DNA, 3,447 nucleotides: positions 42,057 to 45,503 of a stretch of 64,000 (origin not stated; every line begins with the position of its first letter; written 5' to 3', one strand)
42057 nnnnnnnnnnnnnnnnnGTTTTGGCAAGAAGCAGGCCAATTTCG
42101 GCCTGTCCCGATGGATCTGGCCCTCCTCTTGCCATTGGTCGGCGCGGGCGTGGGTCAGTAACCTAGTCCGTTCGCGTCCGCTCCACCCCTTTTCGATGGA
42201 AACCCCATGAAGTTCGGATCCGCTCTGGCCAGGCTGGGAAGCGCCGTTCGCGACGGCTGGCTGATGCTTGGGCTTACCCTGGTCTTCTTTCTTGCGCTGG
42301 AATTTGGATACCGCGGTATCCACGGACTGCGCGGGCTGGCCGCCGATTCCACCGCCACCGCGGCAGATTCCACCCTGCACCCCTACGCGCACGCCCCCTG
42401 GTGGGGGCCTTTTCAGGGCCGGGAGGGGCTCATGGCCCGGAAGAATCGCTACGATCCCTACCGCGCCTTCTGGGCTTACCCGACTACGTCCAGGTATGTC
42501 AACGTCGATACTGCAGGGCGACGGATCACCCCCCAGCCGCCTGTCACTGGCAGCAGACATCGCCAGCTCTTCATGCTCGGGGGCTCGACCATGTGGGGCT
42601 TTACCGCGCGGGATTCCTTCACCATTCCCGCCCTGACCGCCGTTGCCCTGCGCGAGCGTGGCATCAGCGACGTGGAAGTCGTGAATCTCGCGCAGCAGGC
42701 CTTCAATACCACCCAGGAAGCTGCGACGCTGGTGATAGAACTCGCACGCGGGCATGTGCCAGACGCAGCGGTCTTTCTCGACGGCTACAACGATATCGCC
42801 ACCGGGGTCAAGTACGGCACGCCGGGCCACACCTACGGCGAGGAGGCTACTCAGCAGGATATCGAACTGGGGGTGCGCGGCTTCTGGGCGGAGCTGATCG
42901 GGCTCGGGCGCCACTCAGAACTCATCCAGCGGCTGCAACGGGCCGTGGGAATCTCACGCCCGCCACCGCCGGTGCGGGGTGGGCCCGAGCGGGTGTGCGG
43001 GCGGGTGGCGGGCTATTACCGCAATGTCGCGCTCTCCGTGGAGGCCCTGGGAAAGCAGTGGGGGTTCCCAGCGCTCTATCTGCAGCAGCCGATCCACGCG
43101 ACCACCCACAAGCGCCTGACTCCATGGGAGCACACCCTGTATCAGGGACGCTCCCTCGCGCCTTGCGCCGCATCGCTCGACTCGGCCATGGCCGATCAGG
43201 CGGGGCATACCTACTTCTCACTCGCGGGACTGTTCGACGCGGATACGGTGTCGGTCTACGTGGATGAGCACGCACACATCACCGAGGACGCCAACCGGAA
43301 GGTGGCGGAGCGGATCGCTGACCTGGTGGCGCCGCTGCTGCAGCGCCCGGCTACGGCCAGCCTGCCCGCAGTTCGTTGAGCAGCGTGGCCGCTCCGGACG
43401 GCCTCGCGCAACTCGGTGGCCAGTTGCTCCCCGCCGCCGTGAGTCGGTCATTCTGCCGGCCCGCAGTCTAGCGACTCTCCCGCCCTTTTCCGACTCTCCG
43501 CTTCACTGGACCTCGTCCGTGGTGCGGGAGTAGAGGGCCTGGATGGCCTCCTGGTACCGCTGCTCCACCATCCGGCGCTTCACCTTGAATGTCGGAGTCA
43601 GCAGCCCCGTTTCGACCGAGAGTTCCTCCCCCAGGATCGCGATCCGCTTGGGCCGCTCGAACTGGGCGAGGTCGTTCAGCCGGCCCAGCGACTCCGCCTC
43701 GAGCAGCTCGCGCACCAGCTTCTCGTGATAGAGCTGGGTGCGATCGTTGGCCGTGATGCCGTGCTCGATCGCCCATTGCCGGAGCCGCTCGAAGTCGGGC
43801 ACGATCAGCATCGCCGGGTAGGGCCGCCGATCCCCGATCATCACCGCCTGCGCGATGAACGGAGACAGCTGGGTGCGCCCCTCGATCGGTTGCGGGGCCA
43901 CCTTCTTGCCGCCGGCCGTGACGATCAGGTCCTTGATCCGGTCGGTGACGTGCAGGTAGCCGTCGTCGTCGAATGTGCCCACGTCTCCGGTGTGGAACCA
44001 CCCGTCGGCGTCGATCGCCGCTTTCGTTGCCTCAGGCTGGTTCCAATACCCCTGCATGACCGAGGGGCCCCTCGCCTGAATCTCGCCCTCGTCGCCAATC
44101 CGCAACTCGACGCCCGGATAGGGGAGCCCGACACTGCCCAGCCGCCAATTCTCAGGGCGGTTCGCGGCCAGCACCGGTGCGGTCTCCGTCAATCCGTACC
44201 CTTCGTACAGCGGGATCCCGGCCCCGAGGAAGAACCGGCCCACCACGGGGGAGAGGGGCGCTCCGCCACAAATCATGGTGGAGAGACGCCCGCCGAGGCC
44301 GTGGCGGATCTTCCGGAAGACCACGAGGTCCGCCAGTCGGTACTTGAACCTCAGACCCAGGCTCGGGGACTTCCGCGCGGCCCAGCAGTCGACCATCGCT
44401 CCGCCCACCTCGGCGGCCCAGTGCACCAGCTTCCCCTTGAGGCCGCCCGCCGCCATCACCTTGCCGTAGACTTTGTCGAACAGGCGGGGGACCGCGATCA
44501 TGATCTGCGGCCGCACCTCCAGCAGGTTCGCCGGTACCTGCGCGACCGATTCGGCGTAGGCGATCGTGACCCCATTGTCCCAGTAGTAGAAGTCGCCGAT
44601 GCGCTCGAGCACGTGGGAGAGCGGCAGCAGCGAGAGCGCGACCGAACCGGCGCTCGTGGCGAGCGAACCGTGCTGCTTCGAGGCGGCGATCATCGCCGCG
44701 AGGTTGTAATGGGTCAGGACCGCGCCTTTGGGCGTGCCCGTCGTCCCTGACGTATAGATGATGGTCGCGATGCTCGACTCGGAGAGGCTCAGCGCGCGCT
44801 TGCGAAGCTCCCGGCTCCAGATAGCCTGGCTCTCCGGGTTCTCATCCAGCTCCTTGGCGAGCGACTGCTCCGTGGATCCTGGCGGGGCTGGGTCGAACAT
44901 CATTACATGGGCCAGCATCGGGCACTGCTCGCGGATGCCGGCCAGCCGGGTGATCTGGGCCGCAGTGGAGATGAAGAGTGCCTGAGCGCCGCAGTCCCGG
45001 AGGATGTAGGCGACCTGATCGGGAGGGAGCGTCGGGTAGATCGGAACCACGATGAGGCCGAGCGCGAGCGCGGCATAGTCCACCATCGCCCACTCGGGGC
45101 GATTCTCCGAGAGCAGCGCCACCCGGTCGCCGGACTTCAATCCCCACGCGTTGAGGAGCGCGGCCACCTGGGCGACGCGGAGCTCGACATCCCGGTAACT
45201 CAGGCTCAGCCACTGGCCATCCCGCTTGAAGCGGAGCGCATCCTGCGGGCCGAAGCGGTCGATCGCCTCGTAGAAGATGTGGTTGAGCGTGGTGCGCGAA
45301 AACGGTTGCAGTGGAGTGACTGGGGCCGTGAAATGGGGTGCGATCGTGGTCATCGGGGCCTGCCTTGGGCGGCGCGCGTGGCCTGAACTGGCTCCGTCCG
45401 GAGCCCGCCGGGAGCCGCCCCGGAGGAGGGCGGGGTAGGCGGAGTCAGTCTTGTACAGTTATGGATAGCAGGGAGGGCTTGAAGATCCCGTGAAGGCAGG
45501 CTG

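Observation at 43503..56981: PhaC-less storage-lipid cluster: PHA-granule parts combined with WS/DGAT and lipid-droplet-type accessory genes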

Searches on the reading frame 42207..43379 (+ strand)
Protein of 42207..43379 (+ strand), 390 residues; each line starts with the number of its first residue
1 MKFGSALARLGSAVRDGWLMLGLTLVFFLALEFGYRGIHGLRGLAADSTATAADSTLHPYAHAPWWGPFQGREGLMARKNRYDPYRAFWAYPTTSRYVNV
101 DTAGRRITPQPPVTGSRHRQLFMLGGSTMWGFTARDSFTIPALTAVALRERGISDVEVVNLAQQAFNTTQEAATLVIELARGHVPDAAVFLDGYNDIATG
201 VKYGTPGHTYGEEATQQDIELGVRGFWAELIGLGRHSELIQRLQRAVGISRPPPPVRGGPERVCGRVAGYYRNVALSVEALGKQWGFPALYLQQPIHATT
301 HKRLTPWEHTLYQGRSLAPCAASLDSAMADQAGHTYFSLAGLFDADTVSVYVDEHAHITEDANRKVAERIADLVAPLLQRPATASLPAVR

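Call 4: search_protein_families(library=pfam, proteins=[window:42207-43379:+], max_evalue=0.01)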
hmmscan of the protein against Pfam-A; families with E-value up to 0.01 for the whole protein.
window:42207-43379:+ (390 aa): 1 family
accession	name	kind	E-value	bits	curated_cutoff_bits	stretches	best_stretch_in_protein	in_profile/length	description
PF13472.12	Lipase_GDSL_2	-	0.0013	19.7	32.9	1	124-290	2-147/178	GDSL-like Lipase/Acylhydrolase family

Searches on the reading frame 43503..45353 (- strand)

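Call 3: search_protein_families(library=pfam, proteins=[window:43503-45353:-], max_evalue=0.01)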
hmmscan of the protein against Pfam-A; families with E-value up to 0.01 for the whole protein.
window:43503-45353:- (616 aa): 2 families
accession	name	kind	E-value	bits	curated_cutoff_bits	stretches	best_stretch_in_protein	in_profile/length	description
PF00501.34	AMP-binding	-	2.3e-80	270.7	29.9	1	31-437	5-384/384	AMP-binding enzyme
PF23562.2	AMP-binding_C_3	-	1e-11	45.7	20.8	1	475-521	2-49/124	AMP-binding enzyme C-terminal domain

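Call 27: search_protein_families(library=ncbifam, proteins=[window:43503-45353:-], max_evalue=0.001)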
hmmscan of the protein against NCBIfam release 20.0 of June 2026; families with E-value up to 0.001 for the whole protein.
window:43503-45353:- (616 aa): 102 families (the best 25 are shown)
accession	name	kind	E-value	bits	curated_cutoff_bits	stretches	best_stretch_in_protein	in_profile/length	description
NF038343.1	ligase_FadD11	exception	2.5e-96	323.4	950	1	38-610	16-583/585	fatty acid--CoA ligase FadD11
NF004837.0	PRK06187.1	subfamily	4.9e-81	272.6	476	2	21-298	8-277/531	long-chain-fatty-acid--CoA ligase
NF004114.0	PRK05605.1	equivalog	2.9e-59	200.9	766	2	378-510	362-505/575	long-chain-fatty-acid--CoA ligase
NF005801.1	PRK07656.1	equivalog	1e-58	199.2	657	2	384-507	310-436/500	FadD3 family acyl-CoA ligase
NF006181.0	PRK08314.1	subfamily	3.7e-57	193.8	705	2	20-249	23-258/563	long-chain-fatty-acid--CoA ligase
NF006182.0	PRK08316.1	subfamily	9.2e-55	186.1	663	2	19-248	9-224/523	fatty acyl-CoA synthetase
NF005702.0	PRK07514.1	subfamily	7.2e-53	179.7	558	2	357-507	272-433/506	malonyl-CoA synthase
NF009232.0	PRK12582.1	subfamily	3.7e-52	177.4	777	2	376-613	374-618/624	acyl-CoA synthetase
NF005714.0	PRK07529.1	subfamily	1.5e-51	175.6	632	2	357-507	340-508/640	acyl-CoA synthetase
NF041592.1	carboxyl_red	equivalog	1.7e-51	175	1300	1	48-613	75-624/1160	carboxylic acid reductase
NF009233.0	PRK12583.1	subfamily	2.4e-51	174.8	832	2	384-507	348-483/558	fatty acid CoA ligase family protein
NF005463.0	PRK07059.1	subfamily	1.4e-50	172.3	869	3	363-507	335-490/557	long-chain-fatty-acid--CoA ligase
TIGR01923.1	menE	equivalog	7e-50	170.2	330.15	2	357-508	226-382/442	o-succinylbenzoate--CoA ligase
NF006523.0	PRK08974.1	equivalog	1.3e-47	162.2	884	3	358-508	328-488/561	long-chain-fatty-acid--CoA ligase FadD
NF002966.0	PRK03640.1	equivalog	1.3e-46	159.2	556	3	356-508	255-416/483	o-succinylbenzoate--CoA ligase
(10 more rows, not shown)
